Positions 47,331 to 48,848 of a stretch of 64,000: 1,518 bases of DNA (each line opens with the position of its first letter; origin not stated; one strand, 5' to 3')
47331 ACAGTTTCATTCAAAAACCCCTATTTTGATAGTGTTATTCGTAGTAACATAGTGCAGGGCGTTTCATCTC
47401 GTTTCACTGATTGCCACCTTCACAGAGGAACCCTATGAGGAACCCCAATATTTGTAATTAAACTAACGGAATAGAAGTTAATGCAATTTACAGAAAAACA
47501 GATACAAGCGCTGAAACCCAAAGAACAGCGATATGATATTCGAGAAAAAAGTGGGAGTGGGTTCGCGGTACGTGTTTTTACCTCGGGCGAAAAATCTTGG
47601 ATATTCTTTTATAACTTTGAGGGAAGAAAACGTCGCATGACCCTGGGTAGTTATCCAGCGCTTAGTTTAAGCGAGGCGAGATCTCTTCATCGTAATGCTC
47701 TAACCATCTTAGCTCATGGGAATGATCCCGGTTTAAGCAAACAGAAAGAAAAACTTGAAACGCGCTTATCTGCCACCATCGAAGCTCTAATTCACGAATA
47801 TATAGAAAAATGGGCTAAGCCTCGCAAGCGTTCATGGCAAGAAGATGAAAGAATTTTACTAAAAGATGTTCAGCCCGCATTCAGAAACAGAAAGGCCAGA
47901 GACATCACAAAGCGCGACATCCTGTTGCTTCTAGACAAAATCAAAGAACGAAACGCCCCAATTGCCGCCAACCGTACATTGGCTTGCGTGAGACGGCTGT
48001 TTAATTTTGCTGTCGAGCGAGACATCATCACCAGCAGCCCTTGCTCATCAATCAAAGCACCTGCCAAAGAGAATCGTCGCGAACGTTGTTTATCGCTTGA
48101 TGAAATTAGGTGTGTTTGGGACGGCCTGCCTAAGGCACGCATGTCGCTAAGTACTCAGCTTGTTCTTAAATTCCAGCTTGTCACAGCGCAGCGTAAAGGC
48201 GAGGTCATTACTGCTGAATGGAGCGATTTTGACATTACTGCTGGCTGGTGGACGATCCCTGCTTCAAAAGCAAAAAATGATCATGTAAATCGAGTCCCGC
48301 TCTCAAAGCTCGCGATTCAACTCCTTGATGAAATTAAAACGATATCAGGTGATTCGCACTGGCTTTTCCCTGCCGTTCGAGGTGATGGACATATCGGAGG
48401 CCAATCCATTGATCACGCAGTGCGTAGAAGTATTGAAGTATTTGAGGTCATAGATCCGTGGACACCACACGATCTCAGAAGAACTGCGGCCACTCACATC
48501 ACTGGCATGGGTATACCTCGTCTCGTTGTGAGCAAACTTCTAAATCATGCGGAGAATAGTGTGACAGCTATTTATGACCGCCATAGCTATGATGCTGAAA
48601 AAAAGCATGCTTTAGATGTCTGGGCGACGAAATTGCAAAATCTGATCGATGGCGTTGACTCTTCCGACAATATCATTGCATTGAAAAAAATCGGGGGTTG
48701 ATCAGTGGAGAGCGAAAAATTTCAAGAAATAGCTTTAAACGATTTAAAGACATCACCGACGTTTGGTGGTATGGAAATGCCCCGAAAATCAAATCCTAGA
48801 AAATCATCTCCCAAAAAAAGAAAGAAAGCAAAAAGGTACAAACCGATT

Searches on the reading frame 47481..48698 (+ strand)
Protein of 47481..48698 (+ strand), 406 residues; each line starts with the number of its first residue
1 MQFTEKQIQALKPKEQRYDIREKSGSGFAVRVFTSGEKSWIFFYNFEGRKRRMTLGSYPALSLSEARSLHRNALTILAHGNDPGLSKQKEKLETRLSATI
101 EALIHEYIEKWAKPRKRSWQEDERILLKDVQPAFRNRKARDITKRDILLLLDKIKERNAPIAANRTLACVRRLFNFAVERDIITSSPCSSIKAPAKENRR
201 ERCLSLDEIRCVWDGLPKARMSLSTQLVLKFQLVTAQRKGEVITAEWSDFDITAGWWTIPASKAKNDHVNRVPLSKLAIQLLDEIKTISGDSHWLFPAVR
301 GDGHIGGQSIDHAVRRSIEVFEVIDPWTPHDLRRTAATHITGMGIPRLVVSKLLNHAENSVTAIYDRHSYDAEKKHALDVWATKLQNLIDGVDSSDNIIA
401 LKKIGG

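Call 6: search_protein_families(library=pfam, proteins=[window:47481-48698:+], max_evalue=0.01)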
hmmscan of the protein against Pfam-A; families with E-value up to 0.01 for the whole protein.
window:47481-48698:+ (406 aa): 3 families
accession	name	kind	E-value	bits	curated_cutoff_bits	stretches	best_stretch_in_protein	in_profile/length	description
PF00589.27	Phage_integrase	-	6e-23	81.9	27.1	1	217-370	16-170/172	Phage integrase family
PF13356.12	Arm-DNA-bind_3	-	3.7e-20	72.3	27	1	3-90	1-83/83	Arm DNA-binding domain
PF22022.2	Phage_int_M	-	4.6e-10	40.1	27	1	102-192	3-94/96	Phage integrase central domain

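Call 10: search_protein_families(library=ncbifam, proteins=[window:47481-48698:+], max_evalue=0.001)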
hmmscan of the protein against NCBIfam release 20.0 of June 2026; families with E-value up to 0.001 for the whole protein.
window:47481-48698:+ (406 aa): 9 families
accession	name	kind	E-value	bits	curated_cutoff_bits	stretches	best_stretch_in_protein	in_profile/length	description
NF007246.0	PRK09692.1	domain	2.9e-38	131.6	434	1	3-391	8-399/413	integrase domain-containing protein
NF001399.0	PRK00283.1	subfamily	8.7e-18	64.6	279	1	135-366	44-281/300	tyrosine recombinase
NF040815.2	recomb_XerA_Arch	equivalog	1.7e-17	63.9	220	1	134-375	30-261/263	site-specific tyrosine recombinase/integron integrase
TIGR02225.1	recomb_XerD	equivalog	2.5e-17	63.1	329.6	1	136-366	35-272/290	site-specific tyrosine recombinase XerD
TIGR02224.1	recomb_XerC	equivalog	2.9e-16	59.7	335.15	1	156-369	59-278/295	tyrosine recombinase XerC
NF002331.0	PRK01287.1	subfamily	1.7e-10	40.4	371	1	164-373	101-317/365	site-specific tyrosine recombinase XerC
NF003462.0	PRK05084.1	equivalog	7.7e-06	24.9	267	1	304-380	282-355/360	tyrosine recombinase XerS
TIGR02249.1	integrase_gron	subfamily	1e-05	25.1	265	1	304-366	236-298/315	integron integrase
NF011946.0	PRK15417.1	equivalog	4.3e-05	22.8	435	1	303-367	250-314/337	integron integrase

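Call 16: find_encoding_contigs(protein=window:47481-48698:+, flank=10000, max_places=10)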
Protein window:47481-48698:+ (406 aa): 2 contigs read that carry it; 2 places shown.
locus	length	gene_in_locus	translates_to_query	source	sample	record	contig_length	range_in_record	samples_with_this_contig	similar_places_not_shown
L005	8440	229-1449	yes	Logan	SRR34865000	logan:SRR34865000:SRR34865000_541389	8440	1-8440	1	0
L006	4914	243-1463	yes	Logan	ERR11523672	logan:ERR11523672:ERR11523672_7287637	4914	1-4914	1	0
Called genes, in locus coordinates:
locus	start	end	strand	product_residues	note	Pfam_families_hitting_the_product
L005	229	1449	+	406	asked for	PF13356:Arm-DNA-bind_3, PF22022:Phage_int_M, PF00589:Phage_integrase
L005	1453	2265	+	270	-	-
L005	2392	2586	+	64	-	PF05930:Phage_AlpA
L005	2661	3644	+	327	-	PF01807:Zn_ribbon_DnaG (weak), PF13362:Toprim_3 (weak)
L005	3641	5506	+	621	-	PF06048:DUF927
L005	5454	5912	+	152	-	-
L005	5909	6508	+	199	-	-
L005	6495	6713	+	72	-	-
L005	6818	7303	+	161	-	-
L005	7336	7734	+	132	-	PF16747:Adhesin_E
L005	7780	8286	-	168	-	-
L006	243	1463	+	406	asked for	PF13356:Arm-DNA-bind_3, PF22022:Phage_int_M, PF00589:Phage_integrase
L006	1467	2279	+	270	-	-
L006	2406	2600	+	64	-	PF05930:Phage_AlpA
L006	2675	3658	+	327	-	PF01807:Zn_ribbon_DnaG (weak), PF13362:Toprim_3 (weak)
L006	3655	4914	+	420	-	?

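Call 26: find_homologous_proteins(query=L005:3641-5503:+, max_evalue=1e-10)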
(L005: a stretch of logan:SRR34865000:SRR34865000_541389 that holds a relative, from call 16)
Query L005:3641-5503:+ (621 aa): 1044 proteins with E <= 1e-10 among 8000 candidates; the best 120 are listed.
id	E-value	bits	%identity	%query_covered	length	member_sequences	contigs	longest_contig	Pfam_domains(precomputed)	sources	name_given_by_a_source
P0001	2.1e-213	728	55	97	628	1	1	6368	PF06048.18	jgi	-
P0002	7.6e-212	723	54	97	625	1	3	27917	PF06048.18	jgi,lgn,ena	jgi:putative DNA primase/helicase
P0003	1.7e-211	722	55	97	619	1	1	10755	PF06048.18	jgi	jgi:putative DNA primase/helicase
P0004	5.4e-211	721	54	93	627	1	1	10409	PF06048.18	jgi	-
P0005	6.2e-211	720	55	90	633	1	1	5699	PF06048.18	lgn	-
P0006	1.1e-207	710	54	97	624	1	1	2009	PF06048.18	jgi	jgi:putative DNA primase/helicase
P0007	3.1e-207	708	54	99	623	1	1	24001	PF06048.18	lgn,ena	-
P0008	3.6e-206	705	54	98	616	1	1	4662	PF06048.18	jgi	jgi:putative DNA primase/helicase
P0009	6.5e-206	704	54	97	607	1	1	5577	PF06048.18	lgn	-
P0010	2.8e-205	702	54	98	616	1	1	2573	PF06048.18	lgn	-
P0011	1.0e-204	700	53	98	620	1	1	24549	PF06048.18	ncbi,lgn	-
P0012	1.5e-203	696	52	97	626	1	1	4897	PF06048.18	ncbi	-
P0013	7.1e-203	694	53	98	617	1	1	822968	PF06048.18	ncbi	ncbi:MAG: DUF927 domain-containing protein [Gammaproteobacteria bacterium]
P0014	8.3e-203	693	55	91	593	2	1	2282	PF06048.18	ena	-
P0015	1.0e-202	693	53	98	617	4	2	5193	PF06048.18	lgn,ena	-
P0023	4.4e-195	668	51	99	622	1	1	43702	PF06048.18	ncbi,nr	ncbi:MAG: DUF927 domain-containing protein [Proteobacteria bacterium]|nr:DUF927 domain-containing pr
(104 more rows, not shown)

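Call 27: find_encoding_contigs(protein=P0013, flank=10000, max_places=2)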
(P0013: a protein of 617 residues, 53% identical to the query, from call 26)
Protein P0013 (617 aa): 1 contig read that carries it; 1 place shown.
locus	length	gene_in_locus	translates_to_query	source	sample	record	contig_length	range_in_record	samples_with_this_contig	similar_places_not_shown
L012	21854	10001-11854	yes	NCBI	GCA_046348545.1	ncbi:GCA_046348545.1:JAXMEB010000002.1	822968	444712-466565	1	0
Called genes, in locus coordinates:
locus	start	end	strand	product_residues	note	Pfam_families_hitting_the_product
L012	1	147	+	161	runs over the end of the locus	-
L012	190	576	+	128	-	-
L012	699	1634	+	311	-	PF25164:CoiA_N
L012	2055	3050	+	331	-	PF14022:DUF4238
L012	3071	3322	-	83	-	PF02604:PhdYeFM_antitox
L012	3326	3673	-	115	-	PF13744:HTH_37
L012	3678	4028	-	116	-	PF05973:Gp49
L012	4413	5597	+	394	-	PF13356:Arm-DNA-bind_3, PF22022:Phage_int_M, PF00589:Phage_integrase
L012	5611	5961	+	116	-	-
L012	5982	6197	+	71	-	-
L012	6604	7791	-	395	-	PF00872:Transposase_mut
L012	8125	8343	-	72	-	-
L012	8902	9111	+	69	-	PF05930:Phage_AlpA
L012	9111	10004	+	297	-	PF13362:Toprim_3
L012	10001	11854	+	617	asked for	PF06048:DUF927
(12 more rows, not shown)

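Call 28: find_encoding_contigs(protein=P0002, flank=10000, max_places=3)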
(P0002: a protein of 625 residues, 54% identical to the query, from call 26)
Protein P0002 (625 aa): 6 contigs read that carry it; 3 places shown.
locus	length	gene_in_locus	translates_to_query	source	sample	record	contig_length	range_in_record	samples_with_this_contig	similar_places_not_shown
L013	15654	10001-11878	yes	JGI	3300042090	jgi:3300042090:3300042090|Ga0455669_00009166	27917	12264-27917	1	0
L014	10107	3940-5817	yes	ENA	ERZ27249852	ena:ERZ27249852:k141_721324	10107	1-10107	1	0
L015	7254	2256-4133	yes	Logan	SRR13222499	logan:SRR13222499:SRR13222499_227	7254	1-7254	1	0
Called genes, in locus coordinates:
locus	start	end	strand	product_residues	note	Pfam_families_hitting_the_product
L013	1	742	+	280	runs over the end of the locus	PF04794:YdjC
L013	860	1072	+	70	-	PF00313:CSD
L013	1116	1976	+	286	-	PF01171:ATP_bind_3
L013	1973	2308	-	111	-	PF01627:Hpt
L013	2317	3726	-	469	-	PF01938:TRAM (weak), PF05958:tRNA_U5-meth_tr, PF00398:RrnaAD, PF02475:TRM5-TYW2_MTfase (weak), PF05175:MTS (weak), PF13847:Methyltransf_31, PF13649:Methyltransf_25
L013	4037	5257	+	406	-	PF00202:Aminotran_3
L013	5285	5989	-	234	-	PF10110:GPDPase_memb (weak)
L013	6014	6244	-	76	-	-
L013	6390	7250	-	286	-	PF00763:THF_DHG_CYH, PF02882:THF_DHG_CYH_C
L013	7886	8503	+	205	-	-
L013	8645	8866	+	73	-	PF05930:Phage_AlpA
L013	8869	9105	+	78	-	-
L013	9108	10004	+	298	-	PF13362:Toprim_3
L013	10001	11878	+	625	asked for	PF06048:DUF927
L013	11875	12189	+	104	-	-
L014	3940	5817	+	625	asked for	PF06048:DUF927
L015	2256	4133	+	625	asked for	PF06048:DUF927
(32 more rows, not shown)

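Call 29: find_encoding_contigs(protein=P0023, flank=10000, max_places=2)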
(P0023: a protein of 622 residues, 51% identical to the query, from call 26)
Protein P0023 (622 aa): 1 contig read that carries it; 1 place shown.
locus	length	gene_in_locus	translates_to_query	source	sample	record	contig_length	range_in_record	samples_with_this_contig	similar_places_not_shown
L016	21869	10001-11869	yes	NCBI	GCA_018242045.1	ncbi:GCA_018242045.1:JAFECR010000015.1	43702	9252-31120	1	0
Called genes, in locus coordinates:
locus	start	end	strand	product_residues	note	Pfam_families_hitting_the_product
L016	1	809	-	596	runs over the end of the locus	-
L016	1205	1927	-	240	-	PF04542:Sigma70_r2, PF04539:Sigma70_r3, PF08281:Sigma70_r4_2 (weak), PF04545:Sigma70_r4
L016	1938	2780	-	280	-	PF00142:Fer4_NifH (weak), PF01656:CbiA, PF10609:ParA, PF13614:AAA_31, PF10609:ParA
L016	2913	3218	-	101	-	PF01740:STAS, PF13466:STAS_2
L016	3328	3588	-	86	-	-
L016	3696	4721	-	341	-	PF00158:Sigma54_activat, PF14532:Sigma54_activ_2, PF07728:AAA_5 (faint), PF25601:AAA_lid_14, PF18024:HTH_50 (weak), PF02954:HTH_8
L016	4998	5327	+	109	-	PF04316:FlgM (weak)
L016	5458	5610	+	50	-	-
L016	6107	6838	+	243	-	-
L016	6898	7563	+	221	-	-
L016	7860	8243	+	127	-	-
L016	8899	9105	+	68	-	PF05930:Phage_AlpA, PF12728:HTH_17 (weak)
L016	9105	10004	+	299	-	PF13362:Toprim_3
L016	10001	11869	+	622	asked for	PF06048:DUF927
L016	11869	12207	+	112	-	-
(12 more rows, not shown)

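Call 125: search_dna_similar(query=L005:3641-5503:+, collection=phages, mode=protein, max_evalue=1e-10, max_rows=12)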
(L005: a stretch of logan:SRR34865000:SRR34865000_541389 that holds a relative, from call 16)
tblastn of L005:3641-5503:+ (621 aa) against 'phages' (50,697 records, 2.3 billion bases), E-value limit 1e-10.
Records with a match: 19; places in all: 19; records where one place covers at least 80% of the query: 5.
Best place of each record, by identity: <60% 19.
By first word of the organism name: Pseudomonas 3; Anaerostipes 3; Ruminococcus 3; Bacteriophage 2; Faecalibacterium 2; Thermoanaerobacterium 2; Klebsiella 1; Escherichia 1; Staphylococcus 1; Roseburia 1.
By host as written in the record: - 3; Anaerostipes caccae DA844 3; Faecalibacterium prausnitzii 2; Thermoanaerobacterium saccharolyticum JW/SL-YS485 2; [Ruminococcus] gnavus ATCC 29149 2; Pseudomonas aeruginosa ST773 (NDM-1-producing) 1; Pseudomonas sp. ANT_H14 1; Klebsiella sp. 1; and 4 more.
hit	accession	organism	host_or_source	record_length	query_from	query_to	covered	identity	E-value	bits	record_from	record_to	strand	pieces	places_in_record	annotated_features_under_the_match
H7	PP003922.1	Pseudomonas phage vB_Pae_U10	Pseudomonas aeruginosa ST773 ...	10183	52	618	91%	36.6%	8e-77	272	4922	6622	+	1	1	DNA primase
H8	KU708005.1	Pseudomonas phage phiAH14b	Pseudomonas sp. ANT_H14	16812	69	618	89%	35.4%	3e-75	268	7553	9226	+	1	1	RNA helicase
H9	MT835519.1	Bacteriophage sp.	human fecal samples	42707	99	600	81%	32.6%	9e-71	254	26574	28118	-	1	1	record has no annotation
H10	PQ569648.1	Klebsiella phage P12620-1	Klebsiella sp.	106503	64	593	85%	26.8%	4e-46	181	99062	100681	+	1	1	hypothetical protein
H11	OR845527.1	Escherichia phage ECO95 1-6-1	Escherichia coli O157:H7 ATCC 43895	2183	92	612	84%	26.7%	4e-47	182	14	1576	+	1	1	record has no annotation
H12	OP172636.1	Anaerostipes phage AC844P2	Anaerostipes caccae DA844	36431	125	445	52%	27.7%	2e-11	74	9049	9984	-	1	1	hypothetical protein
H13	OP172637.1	Anaerostipes phage AC844P3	Anaerostipes caccae DA844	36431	125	445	52%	27.7%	2e-11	74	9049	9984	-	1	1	hypothetical protein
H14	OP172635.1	Anaerostipes phage AC844P1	Anaerostipes caccae DA844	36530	125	445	52%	27.7%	3e-11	73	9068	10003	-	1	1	hypothetical protein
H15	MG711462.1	Faecalibacterium phage FP_Epona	Faecalibacterium prausnitzii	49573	147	428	45%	28.4%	3e-19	99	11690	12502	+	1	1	primase/helicase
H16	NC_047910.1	Faecalibacterium phage FP_Epona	Faecalibacterium prausnitzii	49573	147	428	45%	28.4%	3e-19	99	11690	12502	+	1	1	DNA primase/helicase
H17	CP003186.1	Thermoanaerobacterium phage THSA-485A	Thermoanaerobacterium saccharolyticum ...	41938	145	436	47%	26.6%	2e-19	99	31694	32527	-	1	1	protein of unknown function DUF927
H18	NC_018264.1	Thermoanaerobacterium phage THSA-485A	Thermoanaerobacterium saccharolyticum ...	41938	145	436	47%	26.6%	2e-19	99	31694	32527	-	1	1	DNA primase/helicase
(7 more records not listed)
